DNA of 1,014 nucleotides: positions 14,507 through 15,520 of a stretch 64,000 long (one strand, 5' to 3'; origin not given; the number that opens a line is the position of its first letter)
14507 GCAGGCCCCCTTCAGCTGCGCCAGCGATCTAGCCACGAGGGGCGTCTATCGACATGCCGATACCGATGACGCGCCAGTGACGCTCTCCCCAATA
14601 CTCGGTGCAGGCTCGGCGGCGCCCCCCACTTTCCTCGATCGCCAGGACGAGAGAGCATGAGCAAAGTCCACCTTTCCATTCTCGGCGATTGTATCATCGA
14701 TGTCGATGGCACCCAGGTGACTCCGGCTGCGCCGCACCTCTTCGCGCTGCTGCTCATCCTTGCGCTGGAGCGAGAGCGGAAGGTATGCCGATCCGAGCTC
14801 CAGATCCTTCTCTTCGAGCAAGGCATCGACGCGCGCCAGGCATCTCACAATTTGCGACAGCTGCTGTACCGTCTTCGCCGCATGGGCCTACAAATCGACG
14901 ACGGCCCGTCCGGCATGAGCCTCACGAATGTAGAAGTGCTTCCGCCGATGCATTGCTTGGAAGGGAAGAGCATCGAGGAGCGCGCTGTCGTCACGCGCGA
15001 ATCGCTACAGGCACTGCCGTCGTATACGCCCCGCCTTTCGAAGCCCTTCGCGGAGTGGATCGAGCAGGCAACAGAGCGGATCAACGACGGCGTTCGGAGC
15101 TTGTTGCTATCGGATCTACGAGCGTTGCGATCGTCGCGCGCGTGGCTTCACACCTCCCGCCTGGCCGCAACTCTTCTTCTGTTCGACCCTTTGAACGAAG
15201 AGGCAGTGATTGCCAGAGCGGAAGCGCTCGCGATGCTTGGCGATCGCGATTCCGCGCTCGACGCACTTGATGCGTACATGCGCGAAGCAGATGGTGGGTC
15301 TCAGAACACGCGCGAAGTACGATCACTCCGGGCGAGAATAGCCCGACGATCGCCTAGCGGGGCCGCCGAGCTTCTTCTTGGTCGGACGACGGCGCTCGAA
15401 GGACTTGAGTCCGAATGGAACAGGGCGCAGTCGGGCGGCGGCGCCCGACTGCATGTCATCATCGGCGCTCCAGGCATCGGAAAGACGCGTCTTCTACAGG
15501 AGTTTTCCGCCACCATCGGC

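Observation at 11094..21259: Tandem array of three giant SARP/AfsR-like STAND regulators with no obvious target cluster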

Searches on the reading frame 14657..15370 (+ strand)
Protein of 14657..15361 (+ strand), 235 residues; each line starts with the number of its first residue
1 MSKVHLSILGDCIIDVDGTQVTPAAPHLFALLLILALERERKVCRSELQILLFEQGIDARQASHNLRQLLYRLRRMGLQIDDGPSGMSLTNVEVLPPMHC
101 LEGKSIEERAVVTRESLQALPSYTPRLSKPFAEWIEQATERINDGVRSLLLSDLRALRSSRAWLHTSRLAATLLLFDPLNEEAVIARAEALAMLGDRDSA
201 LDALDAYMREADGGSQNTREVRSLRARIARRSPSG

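Call 8: search_protein_families(library=pfam, proteins=[window:14657-15361:+], max_evalue=10)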
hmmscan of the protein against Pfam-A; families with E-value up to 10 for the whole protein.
seq(235 aa): 4 families
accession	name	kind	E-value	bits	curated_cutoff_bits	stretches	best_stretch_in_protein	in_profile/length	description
PF14559.12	TPR_19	-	0.0093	16.7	25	1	176-228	20-68/68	Tetratricopeptide repeat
PF20308.4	TPR-S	-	0.06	14.4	27.6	1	175-231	14-63/102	Tetratricopeptide Repeats-Sensor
PF13371.12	TPR_9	-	0.091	13.2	35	1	159-226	7-70/73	Tetratricopeptide repeat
PF13428.12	TPR_14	-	0.094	13.9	23.5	1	182-210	2-30/44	Tetratricopeptide repeat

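Call 47: search_solved_structures(query=A2, max_evalue=10, show_alignments=3)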
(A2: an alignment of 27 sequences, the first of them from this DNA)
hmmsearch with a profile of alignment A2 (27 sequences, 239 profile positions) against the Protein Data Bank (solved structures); distinct sequences matched with E-value up to 10: 33.
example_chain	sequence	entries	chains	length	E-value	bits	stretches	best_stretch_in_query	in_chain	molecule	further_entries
9qhb_A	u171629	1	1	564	1.1e-07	34.6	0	159-203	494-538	Engineered tetratricopeptide repeat protein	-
8bu0_A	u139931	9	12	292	5.6e-06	29.1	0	159-203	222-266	Consensus tetratricopeptide repeat protein | Crystal structure of an 8-repeat consensus TPR superhelix with Zinc. | Monomer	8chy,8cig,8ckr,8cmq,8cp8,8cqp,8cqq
9gzg_A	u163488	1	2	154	0.00069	22.2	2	156-203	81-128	Engineered CTPR protein with glutamic acids for conductivity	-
9qhc_A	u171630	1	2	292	0.00083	22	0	159-203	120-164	Engineered tetratricopeptide repeat protein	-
7obi_A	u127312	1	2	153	0.0027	20.3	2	155-203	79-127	CTPR-rv4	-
9b8a_A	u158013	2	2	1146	0.0042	19.6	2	148-210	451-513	Cellulose synthase operon protein C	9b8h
8ump_A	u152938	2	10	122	0.0077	18.8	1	172-206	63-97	T33-ml35-redesigned-TPR-domain-fold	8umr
1wy6_A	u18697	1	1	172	0.01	18.4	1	142-204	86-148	hypothetical protein ST1625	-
1na0_A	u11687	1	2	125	0.019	17.5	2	162-204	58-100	designed protein CTPR3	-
2fo7_A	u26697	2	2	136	0.025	17.1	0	159-203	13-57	SYNTHETIC CONSENSUS TPR PROTEIN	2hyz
8ch0_A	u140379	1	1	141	0.028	16.9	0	159-203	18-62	Consensus tetratricopeptide repeat protein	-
1ihg_A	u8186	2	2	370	0.029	16.9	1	160-237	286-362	Cyclophilin 40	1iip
4buj_B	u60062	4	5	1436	0.049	16.2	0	159-210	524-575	SUPERKILLER PROTEIN 3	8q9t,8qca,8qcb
5mc6_i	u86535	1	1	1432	0.052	16.1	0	159-210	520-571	Superkiller protein 3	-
7nfx_z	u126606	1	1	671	0.057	15.9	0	164-226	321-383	Signal recognition particle subunit SRP72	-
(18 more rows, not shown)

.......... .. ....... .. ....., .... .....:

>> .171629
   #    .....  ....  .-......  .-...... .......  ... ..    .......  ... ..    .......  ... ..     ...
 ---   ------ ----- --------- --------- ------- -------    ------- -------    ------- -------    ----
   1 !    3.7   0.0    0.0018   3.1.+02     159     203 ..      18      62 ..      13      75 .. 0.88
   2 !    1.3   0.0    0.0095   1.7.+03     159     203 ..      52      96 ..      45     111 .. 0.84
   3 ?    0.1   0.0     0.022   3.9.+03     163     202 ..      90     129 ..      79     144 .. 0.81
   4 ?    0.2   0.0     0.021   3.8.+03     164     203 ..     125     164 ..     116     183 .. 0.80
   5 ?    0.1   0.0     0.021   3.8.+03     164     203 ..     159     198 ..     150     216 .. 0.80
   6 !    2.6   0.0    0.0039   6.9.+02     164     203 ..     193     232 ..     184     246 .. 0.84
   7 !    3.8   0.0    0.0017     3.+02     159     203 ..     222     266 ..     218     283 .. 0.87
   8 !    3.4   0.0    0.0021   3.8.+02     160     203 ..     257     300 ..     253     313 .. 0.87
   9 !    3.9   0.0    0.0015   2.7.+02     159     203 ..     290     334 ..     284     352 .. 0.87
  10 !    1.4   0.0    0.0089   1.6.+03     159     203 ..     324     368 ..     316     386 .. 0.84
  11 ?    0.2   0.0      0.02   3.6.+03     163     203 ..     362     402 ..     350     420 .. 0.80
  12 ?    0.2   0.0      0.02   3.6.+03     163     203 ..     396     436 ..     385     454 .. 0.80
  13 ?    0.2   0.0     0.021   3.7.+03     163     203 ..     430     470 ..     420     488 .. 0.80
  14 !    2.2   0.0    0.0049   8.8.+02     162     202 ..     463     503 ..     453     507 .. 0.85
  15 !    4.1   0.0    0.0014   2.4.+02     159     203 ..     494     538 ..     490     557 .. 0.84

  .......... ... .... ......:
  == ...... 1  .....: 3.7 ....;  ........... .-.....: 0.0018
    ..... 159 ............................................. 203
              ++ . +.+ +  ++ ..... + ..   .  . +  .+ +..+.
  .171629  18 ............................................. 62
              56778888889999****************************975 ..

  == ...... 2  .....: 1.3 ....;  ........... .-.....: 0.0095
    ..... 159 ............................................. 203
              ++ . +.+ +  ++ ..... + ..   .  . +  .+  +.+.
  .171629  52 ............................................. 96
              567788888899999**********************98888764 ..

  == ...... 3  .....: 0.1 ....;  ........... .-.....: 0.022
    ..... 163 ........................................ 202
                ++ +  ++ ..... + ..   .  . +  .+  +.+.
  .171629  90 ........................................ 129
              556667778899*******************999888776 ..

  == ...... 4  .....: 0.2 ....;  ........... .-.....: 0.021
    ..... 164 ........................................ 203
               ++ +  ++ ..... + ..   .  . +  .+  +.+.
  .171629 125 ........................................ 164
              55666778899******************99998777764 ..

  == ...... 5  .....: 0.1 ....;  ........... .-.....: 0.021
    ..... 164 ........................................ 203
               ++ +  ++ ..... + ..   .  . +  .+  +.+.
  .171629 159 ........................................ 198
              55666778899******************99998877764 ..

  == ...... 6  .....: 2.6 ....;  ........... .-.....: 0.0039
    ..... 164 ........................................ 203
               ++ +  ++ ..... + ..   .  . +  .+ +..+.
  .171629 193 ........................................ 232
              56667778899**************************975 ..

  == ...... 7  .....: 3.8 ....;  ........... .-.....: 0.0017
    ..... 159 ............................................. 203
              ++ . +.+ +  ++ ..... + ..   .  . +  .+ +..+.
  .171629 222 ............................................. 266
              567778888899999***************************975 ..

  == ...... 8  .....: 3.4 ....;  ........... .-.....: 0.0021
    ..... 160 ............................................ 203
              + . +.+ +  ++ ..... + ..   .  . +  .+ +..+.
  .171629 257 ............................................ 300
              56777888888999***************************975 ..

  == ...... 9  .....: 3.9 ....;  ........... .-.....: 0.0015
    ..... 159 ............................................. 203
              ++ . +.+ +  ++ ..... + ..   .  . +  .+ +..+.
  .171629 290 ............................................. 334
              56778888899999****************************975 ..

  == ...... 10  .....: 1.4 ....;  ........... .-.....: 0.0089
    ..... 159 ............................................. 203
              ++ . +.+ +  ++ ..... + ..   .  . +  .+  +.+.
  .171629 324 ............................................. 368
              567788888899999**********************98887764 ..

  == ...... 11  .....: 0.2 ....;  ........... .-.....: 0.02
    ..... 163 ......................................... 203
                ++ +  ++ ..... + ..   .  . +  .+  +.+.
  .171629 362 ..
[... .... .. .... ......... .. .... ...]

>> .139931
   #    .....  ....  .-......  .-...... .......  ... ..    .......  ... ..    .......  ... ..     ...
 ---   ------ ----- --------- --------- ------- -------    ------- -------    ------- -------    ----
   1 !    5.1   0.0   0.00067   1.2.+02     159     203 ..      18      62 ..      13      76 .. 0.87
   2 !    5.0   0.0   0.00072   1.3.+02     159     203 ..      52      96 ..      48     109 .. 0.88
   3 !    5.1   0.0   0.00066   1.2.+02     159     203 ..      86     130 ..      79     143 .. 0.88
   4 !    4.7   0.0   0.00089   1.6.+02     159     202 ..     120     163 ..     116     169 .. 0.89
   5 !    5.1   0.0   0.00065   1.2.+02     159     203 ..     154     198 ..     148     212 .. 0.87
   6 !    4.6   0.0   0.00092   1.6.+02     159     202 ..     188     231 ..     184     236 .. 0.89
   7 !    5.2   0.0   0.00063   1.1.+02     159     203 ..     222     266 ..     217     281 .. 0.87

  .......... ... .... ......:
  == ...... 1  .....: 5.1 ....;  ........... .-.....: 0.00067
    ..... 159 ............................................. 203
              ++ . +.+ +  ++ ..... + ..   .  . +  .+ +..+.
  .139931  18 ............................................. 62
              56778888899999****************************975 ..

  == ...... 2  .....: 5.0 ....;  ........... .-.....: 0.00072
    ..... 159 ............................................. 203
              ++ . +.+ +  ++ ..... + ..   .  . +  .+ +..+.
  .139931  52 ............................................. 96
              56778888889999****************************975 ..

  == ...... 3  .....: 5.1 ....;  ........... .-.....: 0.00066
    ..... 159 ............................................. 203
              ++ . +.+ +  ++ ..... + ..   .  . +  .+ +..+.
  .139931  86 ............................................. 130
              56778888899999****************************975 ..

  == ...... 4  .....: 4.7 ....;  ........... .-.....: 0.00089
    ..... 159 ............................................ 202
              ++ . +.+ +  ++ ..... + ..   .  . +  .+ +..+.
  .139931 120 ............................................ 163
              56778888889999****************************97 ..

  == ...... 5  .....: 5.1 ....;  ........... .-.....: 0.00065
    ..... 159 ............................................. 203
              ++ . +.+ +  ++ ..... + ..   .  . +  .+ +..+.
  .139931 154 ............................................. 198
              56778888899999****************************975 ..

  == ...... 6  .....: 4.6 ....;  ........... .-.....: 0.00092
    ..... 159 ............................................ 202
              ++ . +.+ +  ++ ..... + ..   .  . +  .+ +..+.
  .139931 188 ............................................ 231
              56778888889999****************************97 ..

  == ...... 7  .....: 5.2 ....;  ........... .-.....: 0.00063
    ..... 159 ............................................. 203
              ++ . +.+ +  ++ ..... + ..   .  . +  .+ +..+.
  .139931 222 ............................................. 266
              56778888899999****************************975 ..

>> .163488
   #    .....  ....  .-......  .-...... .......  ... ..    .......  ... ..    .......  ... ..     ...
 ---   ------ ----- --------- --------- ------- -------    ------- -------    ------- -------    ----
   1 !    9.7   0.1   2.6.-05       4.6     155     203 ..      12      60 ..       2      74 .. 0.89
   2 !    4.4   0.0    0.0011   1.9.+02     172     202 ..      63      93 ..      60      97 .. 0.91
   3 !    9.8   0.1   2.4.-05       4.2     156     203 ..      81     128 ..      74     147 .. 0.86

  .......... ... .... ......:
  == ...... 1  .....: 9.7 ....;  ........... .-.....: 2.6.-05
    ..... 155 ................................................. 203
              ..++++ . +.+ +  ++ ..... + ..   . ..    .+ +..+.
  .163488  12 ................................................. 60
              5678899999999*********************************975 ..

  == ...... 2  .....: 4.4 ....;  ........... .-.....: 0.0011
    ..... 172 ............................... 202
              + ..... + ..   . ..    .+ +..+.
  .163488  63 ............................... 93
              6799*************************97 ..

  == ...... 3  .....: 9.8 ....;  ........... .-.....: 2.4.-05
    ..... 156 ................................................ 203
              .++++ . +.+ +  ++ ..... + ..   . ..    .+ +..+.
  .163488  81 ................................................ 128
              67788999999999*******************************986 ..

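Call 48: search_protein_families(library=pfam, alignment_id=A2, max_evalue=0.01)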
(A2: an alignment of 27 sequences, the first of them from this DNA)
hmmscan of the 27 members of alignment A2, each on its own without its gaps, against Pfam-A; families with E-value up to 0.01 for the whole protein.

A. member 1, seq(238 aa): 0 families

B. families by the number of members that match (of 27 scanned): 9 families
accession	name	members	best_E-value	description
PF14559.12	TPR_19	7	0.00026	Tetratricopeptide repeat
PF03704.23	BTAD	5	1.4e-05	Bacterial transcriptional activator domain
PF13371.12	TPR_9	3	1.2e-05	Tetratricopeptide repeat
PF13428.12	TPR_14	3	0.00015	Tetratricopeptide repeat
PF00486.34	Trans_reg_C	3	0.00035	Transcriptional regulatory protein, C terminal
PF06169.17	DUF982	1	0.0013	Protein of unknown function (DUF982)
PF12623.12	Hen1_L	1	0.0016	RNA repair, ligase-Pnkp-associating, region of Hen1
PF13814.12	Replic_Relax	1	0.0018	Replication-relaxation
PF14561.12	TPR_20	1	0.0025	Tetratricopeptide repeat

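Call 55: predict_structure(alignment_id=A2)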
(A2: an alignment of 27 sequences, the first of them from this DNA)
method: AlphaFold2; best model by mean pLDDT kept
length: 238 residues; sequences in the alignment: 27
mean_pLDDT: 93.6   pTM: 0.86
mean pLDDT of the five models: 93.6, 93.3, 93.3, 92.7, 91.5
residues with pLDDT >= 90: 214; 70-90: 12; 50-70: 10; < 50: 2
segments of 3 or more residues with pLDDT < 50: none
pLDDT, mean of each block of 10 residues (from residue 1): 95 96 97 96 96 93 97 97 94 95 96 94 92 96 96 98 98 94 98 97 95 72 95 60
secondary structure, 60 per line:
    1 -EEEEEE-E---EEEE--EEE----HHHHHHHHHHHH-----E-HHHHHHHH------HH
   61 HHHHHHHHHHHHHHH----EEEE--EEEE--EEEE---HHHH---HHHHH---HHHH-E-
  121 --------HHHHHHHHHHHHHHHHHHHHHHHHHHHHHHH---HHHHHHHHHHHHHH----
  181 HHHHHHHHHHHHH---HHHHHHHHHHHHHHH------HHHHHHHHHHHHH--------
elements in order: E2-7 E13-16 E19-21 H26-37 H45-52 H59-75 E80-83 E86-89 E92-95 H99-102 H106-110 H114-117 H129-159 H163-176 H181-193 H197-211 H218-230

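Call 58: fold_search(model_id=the predicted structure, library=pdb)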
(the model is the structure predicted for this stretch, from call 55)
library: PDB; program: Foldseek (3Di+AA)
matches with E <= 10: 1248; with E <= 0.001: 6
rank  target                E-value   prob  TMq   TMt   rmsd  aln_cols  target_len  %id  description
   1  8k60_J                1.9e-05  1.00  0.68  0.66   5.0       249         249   19  Cryo-EM structure of Streptomyces coelicolor transcription initiation complex with the global transcription factor Afs (released 2024-07-31)
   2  2fez                  1.9e-05  1.00  0.67  0.45   6.7       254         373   18  Mycobacterium tuberculosis EmbR (released 2006-01-24)
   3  2ff4_B                3.2e-05  1.00  0.66  0.44   6.7       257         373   19  Mycobacterium tuberculosis EmbR in complex with low affinity phosphopeptide (released 2006-01-24)
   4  2ff4_A                4.8e-05  1.00  0.65  0.43   6.7       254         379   19  Mycobacterium tuberculosis EmbR in complex with low affinity phosphopeptide (released 2006-01-24)
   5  8k60_I                9.9e-05  1.00  0.67  0.64   5.8       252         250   18  Cryo-EM structure of Streptomyces coelicolor transcription initiation complex with the global transcription factor Afs (released 2024-07-31)
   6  8hvr_I                1.6e-04  1.00  0.67  0.63   5.7       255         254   18  Cryo-EM structure of AfsR-dependent transcription activation complex with afsS promoter (released 2023-12-27)
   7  1kt1                  1.0e-02  1.00  0.33  0.22   6.2       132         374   14  Structure of the Large FKBP-like Protein, FKBP51, Involved in Steroid Receptor Complexes (released 2003-02-04)
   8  6fdp_MODEL_1_A        1.9e-02  1.00  0.32  0.60   8.7       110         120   15  NMR structure of the second TPR domain of the human RPAP3 protein in complex with HSP90 peptide DTSRMEEVD (released 2018-08-01)
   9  8ye5_B                2.4e-02  1.00  0.32  0.62   7.9       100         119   17  Structural and functional research of Reductive Dehalogenases TmrC using a cell-free expression system for heterologou (released 2024-03-06)
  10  5omp                  2.4e-02  1.00  0.33  0.21   6.2       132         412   14  Human FKBP5 protein (released 2017-11-08)
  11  6q3q_A                3.1e-02  1.00  0.31  0.58   4.6        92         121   12  Arabidopsis OM64 TPR domain (released 2018-12-19)
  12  6vfj_B                3.1e-02  1.00  0.30  0.55  12.0       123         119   14  De novo designed icosahedral nanoparticle I53_dn5 (released 2020-08-12)
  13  8ffv_D                3.2e-02  1.00  0.32  0.21   6.3       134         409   16  Cryo-EM structure of the GR-Hsp90-FKBP52 complex (released 2023-11-01)
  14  1ihg                  3.6e-02  1.00  0.31  0.21   6.3       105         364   19  Bovine Cyclophilin 40, monoclinic form (released 2001-05-16)
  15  6v8e_B                4.2e-02  1.00  0.32  0.61  11.8       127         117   17  Computationally designed C3-symmetric homotrimer from TPR repeat protein (released 2020-08-12)
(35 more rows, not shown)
